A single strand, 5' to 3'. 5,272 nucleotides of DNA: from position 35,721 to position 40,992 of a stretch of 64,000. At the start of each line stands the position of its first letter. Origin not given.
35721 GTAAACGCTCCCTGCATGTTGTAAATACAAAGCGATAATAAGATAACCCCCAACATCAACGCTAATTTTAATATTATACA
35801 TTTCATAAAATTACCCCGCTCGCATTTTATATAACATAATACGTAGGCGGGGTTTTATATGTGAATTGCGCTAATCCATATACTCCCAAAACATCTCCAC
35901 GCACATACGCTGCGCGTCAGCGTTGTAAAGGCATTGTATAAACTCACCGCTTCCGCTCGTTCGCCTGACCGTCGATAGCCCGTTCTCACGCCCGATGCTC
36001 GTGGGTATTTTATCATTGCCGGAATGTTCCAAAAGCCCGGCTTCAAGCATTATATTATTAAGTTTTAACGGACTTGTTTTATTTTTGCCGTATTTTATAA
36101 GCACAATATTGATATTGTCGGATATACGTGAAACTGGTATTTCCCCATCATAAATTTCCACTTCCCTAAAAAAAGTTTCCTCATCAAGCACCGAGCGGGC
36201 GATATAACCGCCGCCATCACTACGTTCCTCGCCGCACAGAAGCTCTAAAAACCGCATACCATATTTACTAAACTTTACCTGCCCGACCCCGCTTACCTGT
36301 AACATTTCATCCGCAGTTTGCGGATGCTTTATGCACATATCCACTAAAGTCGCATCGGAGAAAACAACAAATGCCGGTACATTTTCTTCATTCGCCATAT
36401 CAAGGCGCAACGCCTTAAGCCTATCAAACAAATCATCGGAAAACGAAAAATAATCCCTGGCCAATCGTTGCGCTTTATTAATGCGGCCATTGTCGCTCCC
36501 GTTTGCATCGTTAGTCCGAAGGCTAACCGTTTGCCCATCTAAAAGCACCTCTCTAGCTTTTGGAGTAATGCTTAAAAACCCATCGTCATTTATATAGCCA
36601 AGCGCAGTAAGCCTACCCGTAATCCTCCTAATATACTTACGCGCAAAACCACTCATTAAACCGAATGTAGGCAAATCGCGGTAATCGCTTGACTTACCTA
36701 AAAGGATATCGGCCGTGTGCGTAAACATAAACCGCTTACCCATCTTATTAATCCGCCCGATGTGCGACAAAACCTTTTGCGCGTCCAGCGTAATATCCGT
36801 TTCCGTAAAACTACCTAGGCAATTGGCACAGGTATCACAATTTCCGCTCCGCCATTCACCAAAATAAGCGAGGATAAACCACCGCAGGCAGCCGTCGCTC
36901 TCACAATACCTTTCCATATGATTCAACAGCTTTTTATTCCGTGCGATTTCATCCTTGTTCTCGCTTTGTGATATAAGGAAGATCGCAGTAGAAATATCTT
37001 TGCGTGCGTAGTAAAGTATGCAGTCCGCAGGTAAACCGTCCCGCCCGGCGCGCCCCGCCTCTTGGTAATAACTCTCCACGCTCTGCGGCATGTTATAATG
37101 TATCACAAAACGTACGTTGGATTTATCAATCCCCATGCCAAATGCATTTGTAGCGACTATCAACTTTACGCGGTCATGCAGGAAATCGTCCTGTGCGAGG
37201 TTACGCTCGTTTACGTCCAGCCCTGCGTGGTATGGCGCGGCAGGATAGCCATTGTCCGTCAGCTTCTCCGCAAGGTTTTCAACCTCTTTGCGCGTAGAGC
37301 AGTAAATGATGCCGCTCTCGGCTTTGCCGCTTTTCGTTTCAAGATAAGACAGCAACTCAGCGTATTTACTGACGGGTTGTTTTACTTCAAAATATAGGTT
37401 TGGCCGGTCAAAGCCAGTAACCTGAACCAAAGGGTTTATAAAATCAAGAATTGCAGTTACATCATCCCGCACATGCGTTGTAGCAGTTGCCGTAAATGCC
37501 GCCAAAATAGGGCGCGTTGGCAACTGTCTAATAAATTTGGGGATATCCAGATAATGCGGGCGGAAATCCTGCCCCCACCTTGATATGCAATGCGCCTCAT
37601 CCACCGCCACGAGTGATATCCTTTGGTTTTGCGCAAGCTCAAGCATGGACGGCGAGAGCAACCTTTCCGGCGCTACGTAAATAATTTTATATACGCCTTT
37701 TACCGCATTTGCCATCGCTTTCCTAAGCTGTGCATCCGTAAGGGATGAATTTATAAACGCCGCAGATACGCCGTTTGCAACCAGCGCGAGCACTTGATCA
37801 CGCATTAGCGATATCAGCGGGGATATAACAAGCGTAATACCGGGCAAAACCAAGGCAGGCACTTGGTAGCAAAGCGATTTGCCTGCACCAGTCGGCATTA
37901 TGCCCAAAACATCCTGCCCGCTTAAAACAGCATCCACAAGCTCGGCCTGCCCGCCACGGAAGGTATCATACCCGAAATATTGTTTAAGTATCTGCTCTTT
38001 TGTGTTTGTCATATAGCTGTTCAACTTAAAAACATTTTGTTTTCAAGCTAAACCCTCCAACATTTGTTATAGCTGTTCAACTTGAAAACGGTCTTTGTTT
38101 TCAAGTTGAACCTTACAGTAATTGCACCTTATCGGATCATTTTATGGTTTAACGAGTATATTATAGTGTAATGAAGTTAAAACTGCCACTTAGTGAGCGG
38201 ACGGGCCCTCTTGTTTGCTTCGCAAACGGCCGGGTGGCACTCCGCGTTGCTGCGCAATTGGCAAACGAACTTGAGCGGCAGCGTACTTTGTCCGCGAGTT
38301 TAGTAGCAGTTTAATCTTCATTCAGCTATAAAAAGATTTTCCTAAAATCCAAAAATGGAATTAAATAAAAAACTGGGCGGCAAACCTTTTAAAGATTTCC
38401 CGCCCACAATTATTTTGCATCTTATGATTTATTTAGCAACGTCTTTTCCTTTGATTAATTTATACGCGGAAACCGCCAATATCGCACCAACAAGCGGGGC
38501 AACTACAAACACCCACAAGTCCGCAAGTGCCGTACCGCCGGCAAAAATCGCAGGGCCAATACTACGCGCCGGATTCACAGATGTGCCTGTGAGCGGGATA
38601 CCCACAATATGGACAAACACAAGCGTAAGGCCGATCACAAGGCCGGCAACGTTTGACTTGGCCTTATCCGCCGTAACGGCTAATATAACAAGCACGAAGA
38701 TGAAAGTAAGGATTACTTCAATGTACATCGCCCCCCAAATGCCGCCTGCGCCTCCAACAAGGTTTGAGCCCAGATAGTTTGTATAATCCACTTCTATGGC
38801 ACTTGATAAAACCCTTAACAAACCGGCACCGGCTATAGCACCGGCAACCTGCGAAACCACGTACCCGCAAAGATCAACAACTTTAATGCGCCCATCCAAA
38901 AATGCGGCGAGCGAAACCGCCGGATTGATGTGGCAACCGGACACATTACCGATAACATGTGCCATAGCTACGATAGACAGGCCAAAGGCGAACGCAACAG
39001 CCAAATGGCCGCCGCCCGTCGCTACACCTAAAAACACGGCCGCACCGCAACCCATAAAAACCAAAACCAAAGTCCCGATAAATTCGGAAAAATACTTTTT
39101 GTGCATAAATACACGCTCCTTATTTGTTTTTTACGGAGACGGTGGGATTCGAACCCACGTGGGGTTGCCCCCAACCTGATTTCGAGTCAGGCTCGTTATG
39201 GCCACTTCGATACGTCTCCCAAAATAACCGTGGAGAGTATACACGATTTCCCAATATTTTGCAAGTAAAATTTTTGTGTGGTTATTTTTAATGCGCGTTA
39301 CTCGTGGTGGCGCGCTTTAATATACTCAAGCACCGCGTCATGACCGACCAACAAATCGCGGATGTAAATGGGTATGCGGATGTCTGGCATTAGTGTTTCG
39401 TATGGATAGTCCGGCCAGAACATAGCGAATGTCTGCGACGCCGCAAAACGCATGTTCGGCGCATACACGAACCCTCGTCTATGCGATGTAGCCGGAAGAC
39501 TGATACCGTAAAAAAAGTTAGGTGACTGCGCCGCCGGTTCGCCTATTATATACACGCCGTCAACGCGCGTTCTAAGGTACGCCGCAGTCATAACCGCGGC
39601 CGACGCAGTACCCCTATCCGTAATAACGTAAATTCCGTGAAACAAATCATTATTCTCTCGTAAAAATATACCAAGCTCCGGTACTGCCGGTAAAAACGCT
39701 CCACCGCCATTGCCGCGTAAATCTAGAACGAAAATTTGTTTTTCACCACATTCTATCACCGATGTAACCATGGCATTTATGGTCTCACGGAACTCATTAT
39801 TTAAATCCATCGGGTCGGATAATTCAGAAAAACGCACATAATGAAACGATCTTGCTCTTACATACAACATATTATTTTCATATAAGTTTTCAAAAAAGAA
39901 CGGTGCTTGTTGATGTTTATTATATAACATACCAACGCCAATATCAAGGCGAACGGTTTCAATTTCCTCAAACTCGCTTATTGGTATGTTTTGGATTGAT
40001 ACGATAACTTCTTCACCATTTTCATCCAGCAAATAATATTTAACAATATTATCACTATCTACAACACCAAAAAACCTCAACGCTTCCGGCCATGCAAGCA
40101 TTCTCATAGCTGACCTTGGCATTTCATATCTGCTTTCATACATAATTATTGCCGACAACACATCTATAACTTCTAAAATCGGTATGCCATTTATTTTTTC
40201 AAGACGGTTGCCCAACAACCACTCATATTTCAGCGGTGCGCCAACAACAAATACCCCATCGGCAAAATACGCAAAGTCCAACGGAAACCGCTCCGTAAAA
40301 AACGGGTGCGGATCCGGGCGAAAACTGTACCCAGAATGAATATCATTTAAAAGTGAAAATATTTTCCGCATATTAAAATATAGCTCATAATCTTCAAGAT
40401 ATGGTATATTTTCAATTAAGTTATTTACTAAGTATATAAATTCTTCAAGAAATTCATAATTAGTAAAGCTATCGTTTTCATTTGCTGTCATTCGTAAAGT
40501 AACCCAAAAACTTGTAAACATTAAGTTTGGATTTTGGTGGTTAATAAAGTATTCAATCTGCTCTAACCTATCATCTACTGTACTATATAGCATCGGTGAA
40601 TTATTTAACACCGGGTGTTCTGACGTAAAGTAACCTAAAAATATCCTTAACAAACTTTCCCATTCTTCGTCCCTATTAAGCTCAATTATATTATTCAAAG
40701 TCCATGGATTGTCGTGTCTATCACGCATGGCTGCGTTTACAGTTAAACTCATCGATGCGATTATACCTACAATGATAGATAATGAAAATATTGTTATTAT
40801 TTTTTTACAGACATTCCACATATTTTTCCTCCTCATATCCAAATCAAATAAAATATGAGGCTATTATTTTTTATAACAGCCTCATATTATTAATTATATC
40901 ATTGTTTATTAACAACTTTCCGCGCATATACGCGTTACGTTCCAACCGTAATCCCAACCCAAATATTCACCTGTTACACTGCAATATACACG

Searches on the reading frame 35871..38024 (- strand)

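Call 63: search_protein_families(library=pfam, proteins=[window:35871-38024:-], max_evalue=0.01)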
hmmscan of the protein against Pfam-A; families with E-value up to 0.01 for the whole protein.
window:35871-38024:- (717 aa): 5 families
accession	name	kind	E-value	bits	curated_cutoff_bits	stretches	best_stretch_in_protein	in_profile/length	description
PF00270.35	DEAD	-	1.7e-25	90.1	26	1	25-185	3-164/167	DEAD/DEAH box helicase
PF00271.37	Helicase_C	-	1.3e-23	83.8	23.5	1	220-330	2-110/110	Helicase conserved C-terminal domain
PF00570.28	HRDC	-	1.7e-19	70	23.8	1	531-596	3-68/68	HRDC domain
PF09382.16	RQC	-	4.4e-15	55.9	23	1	407-505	3-108/114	RQC domain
PF16124.10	RecQ_Zn_bind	-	2.3e-14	54.3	25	1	342-403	2-66/66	RecQ zinc-binding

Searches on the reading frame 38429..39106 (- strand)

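Call 63: search_protein_families(library=pfam, proteins=[window:38429-39106:-], max_evalue=0.01)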
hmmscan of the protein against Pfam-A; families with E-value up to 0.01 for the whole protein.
window:38429-39106:- (225 aa): 1 family
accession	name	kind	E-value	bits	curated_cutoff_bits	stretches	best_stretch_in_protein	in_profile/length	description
PF00230.25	MIP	-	9e-50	169.9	25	1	3-215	9-222/222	Major intrinsic protein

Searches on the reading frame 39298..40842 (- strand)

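Call 63: search_protein_families(library=pfam, proteins=[window:39298-40842:-], max_evalue=0.01)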
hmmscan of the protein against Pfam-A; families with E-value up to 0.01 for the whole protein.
window:39298-40842:- (514 aa): 1 family
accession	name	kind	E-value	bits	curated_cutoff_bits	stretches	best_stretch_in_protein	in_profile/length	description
PF03572.23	Peptidase_S41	-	4.7e-07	30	24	1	335-396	12-58/165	Peptidase family S41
